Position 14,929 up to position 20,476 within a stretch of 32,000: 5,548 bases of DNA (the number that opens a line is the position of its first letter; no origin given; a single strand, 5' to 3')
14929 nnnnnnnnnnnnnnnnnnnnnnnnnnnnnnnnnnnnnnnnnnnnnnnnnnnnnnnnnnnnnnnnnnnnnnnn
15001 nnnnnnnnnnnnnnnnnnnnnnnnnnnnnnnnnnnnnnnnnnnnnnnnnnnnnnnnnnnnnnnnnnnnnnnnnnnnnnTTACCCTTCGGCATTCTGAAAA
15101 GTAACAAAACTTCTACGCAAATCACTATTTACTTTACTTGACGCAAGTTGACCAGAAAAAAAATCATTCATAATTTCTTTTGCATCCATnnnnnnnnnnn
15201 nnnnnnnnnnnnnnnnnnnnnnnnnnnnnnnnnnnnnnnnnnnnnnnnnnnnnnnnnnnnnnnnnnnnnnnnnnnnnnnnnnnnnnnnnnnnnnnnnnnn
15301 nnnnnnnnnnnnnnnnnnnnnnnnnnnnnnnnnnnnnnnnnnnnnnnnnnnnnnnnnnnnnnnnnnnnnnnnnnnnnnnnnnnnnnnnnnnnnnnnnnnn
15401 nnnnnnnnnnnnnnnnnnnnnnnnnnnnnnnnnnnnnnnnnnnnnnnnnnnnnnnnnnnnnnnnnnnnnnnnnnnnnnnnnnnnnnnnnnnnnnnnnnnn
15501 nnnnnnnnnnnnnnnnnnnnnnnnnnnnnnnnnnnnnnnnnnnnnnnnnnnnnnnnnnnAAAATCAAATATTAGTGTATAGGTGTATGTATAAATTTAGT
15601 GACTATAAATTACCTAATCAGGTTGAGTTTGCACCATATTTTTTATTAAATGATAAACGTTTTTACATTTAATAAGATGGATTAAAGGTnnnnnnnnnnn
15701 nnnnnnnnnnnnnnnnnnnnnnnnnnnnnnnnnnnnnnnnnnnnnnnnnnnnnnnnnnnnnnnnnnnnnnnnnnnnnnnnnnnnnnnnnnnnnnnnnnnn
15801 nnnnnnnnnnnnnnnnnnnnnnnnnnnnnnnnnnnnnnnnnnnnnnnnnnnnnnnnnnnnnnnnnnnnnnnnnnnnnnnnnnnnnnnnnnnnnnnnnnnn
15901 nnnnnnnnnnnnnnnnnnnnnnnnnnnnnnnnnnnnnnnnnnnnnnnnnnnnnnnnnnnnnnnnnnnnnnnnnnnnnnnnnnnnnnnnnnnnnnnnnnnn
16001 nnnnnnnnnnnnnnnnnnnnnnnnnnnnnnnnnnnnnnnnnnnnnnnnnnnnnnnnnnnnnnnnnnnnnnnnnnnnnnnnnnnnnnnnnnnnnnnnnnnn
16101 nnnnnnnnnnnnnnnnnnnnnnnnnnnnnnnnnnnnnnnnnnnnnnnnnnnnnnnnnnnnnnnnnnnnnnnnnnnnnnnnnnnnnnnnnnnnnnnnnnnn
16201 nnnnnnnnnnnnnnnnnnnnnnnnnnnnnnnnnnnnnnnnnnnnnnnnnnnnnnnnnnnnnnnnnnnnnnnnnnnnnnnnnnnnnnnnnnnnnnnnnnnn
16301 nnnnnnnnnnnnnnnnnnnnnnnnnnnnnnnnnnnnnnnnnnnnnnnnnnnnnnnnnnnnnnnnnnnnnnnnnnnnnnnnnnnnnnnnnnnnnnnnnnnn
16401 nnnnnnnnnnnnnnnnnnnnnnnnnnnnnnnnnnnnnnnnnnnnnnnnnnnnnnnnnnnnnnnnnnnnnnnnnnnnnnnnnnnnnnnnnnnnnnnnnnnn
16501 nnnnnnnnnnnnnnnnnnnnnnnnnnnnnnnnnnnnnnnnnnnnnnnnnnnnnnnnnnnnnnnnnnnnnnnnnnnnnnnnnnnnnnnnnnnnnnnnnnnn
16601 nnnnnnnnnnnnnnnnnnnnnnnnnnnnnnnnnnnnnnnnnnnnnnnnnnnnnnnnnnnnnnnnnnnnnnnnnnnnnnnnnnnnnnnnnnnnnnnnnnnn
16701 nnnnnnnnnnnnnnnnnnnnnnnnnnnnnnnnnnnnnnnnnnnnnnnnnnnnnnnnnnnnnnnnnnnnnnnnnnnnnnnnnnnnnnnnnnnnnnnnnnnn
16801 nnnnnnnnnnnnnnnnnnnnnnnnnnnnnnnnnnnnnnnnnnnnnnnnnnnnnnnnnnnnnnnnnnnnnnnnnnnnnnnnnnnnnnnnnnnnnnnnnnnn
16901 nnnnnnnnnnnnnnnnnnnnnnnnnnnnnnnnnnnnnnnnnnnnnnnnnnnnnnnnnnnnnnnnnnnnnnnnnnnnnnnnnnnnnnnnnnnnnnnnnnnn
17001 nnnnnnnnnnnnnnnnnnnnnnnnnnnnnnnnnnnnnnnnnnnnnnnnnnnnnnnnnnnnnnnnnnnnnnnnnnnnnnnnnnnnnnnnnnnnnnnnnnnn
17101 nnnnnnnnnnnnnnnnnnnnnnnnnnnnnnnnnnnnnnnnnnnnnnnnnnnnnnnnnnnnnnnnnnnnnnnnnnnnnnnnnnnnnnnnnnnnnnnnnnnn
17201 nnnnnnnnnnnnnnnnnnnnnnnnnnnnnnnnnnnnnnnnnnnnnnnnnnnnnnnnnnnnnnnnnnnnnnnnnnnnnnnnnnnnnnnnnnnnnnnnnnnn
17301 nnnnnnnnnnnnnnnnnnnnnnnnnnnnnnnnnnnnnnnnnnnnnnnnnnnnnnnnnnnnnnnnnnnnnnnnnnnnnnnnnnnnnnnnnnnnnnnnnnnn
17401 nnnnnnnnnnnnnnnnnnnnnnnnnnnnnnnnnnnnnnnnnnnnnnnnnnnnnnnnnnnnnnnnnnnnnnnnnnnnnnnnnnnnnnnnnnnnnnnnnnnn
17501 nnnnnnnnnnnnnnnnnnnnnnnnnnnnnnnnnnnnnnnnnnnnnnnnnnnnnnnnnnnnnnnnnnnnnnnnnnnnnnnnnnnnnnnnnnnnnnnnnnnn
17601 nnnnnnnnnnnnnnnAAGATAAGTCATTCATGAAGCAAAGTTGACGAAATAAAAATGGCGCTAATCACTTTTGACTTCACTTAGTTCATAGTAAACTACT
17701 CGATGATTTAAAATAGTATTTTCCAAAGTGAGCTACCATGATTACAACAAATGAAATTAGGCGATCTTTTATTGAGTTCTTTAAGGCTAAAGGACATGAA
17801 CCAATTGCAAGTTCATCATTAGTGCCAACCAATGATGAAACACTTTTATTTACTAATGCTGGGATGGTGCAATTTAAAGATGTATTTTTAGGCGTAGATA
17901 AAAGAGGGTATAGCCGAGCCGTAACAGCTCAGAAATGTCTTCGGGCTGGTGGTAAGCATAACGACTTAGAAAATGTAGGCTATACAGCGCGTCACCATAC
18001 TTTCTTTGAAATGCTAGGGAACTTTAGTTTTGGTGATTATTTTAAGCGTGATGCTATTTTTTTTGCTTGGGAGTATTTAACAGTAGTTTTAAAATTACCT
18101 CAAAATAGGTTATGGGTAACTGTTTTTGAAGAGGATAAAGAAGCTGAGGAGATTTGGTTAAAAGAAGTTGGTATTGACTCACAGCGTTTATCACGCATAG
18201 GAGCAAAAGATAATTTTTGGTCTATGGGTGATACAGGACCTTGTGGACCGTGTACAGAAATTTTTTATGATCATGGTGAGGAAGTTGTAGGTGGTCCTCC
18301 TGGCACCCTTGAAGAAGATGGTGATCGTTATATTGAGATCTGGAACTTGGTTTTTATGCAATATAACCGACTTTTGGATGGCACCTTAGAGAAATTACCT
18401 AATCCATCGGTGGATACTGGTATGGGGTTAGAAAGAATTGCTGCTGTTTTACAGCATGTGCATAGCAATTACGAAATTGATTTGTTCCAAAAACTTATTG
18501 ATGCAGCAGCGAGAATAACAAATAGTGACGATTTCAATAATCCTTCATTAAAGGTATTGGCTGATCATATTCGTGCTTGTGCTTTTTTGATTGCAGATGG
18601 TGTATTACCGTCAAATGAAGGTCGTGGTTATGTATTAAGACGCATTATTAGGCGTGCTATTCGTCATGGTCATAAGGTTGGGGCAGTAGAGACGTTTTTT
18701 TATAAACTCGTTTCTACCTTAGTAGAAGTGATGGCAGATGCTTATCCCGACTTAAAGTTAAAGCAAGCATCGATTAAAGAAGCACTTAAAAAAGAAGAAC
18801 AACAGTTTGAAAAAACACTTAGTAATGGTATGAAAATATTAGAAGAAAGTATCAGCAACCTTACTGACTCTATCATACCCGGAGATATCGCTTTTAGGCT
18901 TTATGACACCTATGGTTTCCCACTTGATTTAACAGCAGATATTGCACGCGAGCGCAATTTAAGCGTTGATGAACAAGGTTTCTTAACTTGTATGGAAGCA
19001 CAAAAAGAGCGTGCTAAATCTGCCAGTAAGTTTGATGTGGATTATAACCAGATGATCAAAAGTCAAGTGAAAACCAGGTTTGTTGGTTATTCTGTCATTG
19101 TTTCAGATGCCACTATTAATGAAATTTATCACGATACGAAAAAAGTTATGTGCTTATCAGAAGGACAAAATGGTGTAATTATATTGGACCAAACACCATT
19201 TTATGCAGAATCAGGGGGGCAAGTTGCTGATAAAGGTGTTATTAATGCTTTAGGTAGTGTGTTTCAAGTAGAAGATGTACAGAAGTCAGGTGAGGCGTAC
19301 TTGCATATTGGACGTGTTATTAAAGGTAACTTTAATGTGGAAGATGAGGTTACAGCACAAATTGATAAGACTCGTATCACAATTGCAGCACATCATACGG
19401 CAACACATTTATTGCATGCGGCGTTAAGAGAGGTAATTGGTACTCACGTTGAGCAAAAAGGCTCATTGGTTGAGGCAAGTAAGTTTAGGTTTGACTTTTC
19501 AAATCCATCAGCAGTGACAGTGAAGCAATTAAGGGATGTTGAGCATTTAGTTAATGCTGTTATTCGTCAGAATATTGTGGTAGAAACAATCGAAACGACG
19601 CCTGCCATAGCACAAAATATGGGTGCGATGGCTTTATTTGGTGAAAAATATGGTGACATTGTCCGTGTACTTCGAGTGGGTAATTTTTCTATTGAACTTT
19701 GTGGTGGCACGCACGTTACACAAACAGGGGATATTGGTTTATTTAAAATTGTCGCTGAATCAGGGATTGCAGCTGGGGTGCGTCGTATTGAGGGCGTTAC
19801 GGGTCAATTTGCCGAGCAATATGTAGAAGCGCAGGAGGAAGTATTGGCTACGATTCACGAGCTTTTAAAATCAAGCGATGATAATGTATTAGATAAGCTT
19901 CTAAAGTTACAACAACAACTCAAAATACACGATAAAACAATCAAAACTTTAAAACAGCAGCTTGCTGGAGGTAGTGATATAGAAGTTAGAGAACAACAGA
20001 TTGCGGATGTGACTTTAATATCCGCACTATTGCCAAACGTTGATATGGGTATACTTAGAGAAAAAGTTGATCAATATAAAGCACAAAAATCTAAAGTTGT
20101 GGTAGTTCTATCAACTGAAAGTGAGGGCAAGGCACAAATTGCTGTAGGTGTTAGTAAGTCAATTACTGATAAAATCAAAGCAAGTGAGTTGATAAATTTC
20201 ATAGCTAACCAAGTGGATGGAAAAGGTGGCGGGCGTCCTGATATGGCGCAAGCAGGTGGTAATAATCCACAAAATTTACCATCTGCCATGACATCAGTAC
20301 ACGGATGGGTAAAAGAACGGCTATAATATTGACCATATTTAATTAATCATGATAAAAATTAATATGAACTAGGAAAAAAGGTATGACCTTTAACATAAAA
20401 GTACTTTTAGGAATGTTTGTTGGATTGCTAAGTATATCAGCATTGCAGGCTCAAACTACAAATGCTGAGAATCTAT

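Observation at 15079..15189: Unannotated 36-aa ORF immediately upstream of the radical SAM gene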

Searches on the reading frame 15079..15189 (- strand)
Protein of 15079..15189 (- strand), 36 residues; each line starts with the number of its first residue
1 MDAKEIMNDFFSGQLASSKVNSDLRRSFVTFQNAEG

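Call 3: search_protein_families(library=pfam, proteins=[window:15079-15189:-], max_evalue=0.01)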
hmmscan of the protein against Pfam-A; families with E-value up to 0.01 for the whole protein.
window:15079-15189:- (36 aa): 0 families

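Call 24: search_protein_families(library=ncbifam, proteins=[window:15079-15189:-], max_evalue=1)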
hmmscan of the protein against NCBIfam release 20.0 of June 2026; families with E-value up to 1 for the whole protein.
window:15079-15189:- (36 aa): 0 families

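Call 88: search_protein_families(library=padloc, proteins=[window:15079-15189:-], max_evalue=0.01)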
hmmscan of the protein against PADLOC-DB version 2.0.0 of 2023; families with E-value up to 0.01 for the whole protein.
window:15079-15189:- (36 aa): 0 families

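Call 89: search_protein_families(library=phrogs, proteins=[window:15079-15189:-], max_evalue=0.01)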
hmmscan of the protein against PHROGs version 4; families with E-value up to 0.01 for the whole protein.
window:15079-15189:- (36 aa): 0 families

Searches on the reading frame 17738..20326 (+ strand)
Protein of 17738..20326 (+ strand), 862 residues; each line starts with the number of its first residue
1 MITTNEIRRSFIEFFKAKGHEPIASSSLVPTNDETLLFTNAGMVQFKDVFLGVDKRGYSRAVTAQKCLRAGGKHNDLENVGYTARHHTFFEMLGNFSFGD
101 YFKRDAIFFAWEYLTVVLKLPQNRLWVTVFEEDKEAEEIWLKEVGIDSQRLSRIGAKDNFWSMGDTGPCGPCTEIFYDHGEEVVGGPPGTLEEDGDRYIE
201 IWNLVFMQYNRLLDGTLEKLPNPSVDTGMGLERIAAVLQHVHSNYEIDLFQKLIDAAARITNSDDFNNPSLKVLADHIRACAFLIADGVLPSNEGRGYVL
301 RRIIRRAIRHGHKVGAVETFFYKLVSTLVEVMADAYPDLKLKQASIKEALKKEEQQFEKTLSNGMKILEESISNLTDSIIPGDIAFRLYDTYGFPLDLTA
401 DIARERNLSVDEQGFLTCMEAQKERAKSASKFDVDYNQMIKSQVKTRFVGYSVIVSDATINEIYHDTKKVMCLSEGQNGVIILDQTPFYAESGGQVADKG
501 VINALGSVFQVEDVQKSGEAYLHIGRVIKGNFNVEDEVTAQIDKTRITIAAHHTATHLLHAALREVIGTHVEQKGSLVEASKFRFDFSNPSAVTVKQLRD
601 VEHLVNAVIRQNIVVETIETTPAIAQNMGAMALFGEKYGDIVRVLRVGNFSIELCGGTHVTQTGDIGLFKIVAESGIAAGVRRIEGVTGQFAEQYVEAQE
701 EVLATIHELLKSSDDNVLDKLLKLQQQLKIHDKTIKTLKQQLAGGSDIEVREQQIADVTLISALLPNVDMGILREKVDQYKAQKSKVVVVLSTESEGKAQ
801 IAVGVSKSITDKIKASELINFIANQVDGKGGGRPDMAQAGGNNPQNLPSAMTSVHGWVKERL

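Call 26: list_cluster_members(proteins=[window:17738-20326:+, window:10836-11426:+, window:20383-21726:+, window:15079-15189:-, L001:5844-5954:+, L010:5865-5975:+])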
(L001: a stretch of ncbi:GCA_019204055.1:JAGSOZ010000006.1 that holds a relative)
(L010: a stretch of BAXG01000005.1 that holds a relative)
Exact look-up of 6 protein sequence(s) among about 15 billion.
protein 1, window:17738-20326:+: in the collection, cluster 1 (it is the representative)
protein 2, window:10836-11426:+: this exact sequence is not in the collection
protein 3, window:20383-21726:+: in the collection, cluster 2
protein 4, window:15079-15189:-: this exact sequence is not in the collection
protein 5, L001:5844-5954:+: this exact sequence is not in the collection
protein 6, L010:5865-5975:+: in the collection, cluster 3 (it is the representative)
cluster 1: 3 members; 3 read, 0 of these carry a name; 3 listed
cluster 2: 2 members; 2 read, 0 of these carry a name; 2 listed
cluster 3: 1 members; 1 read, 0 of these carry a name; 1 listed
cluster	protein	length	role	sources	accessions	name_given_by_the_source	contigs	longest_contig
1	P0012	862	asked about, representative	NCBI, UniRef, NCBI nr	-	-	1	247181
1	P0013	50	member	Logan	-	-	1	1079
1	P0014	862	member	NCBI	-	-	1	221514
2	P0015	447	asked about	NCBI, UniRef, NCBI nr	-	-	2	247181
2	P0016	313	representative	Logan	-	-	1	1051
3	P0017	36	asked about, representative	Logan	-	-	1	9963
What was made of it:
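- Checked: The exact sequence is absent from the 15-billion-protein collection, although neighbouring genes of the same genome are in it from NCBI (call 26).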

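Call 54: find_encoding_contigs(protein=P0014, flank=10000, max_places=3)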
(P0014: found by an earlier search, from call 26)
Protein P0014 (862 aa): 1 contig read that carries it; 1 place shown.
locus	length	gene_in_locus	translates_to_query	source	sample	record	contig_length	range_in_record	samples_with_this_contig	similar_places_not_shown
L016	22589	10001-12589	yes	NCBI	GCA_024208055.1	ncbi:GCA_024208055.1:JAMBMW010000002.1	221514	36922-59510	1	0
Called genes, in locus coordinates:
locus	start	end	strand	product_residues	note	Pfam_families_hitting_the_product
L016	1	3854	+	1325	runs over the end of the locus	PF02384:N6_Mtase, PF07669:Eco57I, PF01420:Methylase_S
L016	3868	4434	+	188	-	PF22769:DCD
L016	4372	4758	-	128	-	-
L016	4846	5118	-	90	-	-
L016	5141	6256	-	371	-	PF07690:MFS_1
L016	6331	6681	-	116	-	-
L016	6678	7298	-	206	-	PF00106:adh_short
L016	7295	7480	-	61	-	-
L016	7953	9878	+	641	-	PF14718:SLT_L (weak), PF01464:SLT, PF27553:SLT_superhelical (weak)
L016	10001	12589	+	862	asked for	PF01411:tRNA-synt_2c, PF07973:tRNA_SAD, PF02272:DHHA1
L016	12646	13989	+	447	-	PF02321:OEP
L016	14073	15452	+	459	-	PF21337:Peptidase_M17_N_1, PF00883:Peptidase_M17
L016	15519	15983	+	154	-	-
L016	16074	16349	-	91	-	PF00702:Hydrolase (weak)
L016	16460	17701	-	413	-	PF13578:Methyltransf_24 (weak), PF09860:DUF2087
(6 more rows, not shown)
